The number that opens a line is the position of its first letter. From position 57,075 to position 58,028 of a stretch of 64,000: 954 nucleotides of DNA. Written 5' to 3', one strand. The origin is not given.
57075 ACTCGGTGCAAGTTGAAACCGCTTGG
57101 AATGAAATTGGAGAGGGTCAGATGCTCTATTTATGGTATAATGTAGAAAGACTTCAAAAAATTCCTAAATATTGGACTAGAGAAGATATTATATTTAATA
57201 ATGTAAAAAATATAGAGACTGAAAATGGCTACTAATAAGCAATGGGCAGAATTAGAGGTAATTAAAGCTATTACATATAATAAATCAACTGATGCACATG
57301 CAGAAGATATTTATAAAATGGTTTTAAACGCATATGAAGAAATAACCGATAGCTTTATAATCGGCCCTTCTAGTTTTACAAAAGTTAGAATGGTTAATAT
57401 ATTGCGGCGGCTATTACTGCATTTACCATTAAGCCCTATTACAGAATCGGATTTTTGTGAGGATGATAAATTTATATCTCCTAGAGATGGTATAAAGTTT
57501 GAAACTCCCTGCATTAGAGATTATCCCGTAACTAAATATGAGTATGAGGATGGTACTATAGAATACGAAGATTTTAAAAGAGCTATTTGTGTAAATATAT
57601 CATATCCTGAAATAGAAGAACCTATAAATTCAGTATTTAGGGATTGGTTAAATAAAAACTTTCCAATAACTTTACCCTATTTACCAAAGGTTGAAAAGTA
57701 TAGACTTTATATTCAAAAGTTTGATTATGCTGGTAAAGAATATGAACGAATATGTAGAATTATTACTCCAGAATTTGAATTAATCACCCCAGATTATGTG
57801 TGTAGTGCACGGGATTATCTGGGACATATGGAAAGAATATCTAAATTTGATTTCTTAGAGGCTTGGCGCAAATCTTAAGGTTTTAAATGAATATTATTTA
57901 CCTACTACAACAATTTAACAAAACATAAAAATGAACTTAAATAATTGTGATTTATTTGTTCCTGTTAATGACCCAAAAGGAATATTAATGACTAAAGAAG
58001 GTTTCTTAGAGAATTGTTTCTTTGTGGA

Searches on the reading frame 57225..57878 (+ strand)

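Call 13: search_protein_families(library=phrogs, proteins=[window:57225-57878:+], max_evalue=0.001)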
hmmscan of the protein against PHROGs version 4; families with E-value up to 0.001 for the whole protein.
window:57225-57878:+ (217 aa): 1 family
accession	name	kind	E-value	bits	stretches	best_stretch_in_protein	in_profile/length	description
phrog_24386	-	unknown function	2.4e-17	64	1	4-185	111-298/339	-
